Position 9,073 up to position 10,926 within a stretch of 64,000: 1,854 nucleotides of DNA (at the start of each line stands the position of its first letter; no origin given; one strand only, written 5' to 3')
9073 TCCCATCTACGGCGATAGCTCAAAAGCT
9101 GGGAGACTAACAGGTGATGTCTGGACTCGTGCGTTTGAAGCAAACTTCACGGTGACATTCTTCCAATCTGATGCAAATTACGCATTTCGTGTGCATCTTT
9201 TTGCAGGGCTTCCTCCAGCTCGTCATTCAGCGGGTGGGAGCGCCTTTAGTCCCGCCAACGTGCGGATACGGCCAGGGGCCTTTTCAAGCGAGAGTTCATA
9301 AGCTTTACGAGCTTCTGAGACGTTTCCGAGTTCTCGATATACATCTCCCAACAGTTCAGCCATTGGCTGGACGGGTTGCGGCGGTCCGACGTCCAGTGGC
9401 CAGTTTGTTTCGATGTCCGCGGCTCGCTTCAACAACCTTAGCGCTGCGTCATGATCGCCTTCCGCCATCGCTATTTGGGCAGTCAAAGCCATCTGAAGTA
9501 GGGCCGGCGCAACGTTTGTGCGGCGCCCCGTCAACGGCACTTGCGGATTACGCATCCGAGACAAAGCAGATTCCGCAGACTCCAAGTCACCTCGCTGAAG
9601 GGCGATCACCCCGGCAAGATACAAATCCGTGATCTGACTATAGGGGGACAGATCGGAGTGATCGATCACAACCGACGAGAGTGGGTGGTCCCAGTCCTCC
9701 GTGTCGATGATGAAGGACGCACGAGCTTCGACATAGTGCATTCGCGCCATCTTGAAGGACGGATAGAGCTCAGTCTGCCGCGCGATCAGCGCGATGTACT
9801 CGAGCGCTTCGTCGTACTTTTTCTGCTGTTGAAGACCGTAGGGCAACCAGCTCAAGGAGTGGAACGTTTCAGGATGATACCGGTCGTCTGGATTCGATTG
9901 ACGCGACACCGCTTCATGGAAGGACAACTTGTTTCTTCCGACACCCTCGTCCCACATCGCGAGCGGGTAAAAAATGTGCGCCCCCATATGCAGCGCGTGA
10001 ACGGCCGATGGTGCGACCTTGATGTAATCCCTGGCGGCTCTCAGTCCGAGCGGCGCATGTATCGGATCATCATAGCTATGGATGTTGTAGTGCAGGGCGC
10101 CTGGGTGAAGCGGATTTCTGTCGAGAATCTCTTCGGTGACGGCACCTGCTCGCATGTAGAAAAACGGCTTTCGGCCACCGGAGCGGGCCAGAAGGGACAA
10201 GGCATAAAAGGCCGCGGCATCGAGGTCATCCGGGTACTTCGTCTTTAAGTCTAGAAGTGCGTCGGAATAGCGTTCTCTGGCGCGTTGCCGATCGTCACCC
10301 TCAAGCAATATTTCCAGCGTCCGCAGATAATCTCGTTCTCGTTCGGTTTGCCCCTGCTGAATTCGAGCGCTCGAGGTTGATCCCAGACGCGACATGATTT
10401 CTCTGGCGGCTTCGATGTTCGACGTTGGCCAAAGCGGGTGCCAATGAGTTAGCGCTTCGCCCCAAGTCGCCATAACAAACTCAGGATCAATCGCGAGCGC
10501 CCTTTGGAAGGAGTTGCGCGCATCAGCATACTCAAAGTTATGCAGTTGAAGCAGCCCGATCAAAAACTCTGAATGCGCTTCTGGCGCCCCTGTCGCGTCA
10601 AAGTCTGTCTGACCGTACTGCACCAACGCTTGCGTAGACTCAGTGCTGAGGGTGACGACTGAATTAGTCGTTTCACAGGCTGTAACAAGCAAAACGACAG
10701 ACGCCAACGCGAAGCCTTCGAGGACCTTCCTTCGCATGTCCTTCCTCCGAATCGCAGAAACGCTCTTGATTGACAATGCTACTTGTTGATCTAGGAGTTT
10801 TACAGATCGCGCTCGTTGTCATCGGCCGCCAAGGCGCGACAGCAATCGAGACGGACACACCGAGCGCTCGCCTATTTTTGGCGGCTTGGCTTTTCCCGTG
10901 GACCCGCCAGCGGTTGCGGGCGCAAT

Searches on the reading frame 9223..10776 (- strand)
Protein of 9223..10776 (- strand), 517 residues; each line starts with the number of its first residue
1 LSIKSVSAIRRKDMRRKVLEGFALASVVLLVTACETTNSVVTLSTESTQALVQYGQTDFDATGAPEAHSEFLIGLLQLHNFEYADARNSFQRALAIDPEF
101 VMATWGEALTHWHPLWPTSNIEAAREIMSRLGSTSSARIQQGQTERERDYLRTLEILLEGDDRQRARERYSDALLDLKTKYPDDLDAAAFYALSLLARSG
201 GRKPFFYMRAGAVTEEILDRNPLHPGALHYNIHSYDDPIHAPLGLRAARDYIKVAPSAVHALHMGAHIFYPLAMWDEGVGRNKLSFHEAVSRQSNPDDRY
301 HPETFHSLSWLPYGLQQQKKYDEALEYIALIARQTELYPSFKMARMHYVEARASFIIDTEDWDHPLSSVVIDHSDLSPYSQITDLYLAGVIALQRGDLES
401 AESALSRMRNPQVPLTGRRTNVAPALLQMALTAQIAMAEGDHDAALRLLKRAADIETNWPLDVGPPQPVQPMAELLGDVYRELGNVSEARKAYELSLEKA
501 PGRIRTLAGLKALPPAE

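Call 10: search_protein_families(library=pfam, proteins=[window:9223-10776:-])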
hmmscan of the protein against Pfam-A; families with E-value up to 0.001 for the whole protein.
window:9223-10776:- (517 aa): 10 families
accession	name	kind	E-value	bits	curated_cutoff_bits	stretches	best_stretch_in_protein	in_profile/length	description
PF07719.23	TPR_2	-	1.8e-15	56.2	27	1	475-502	6-33/34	Tetratricopeptide repeat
PF00515.34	TPR_1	-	1.3e-10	41.1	27.8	0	72-100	6-34/34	Tetratricopeptide repeat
PF13432.12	TPR_16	-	3.3e-10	40.7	32.7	0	433-502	4-63/65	Tetratricopeptide repeat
PF13424.12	TPR_12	-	3.7e-09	37.1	30.1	0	475-498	8-31/77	Tetratricopeptide repeat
PF09976.15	TPR_21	-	7.7e-09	36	25.5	1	370-507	65-183/193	Tetratricopeptide repeat-like domain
PF13181.12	TPR_8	-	1.1e-08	35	25.7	0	475-498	6-29/34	Tetratricopeptide repeat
PF14559.12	TPR_19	-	2e-07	31.7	25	1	436-512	1-66/68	Tetratricopeptide repeat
PF13428.12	TPR_14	-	3.4e-07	30.7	23.5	0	475-507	6-38/44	Tetratricopeptide repeat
PF13414.12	TPR_11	-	1.8e-06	28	26.8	0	82-101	9-28/42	TPR repeat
PF13176.12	TPR_7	-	0.00032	21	27.9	0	475-501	4-32/36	Tetratricopeptide repeat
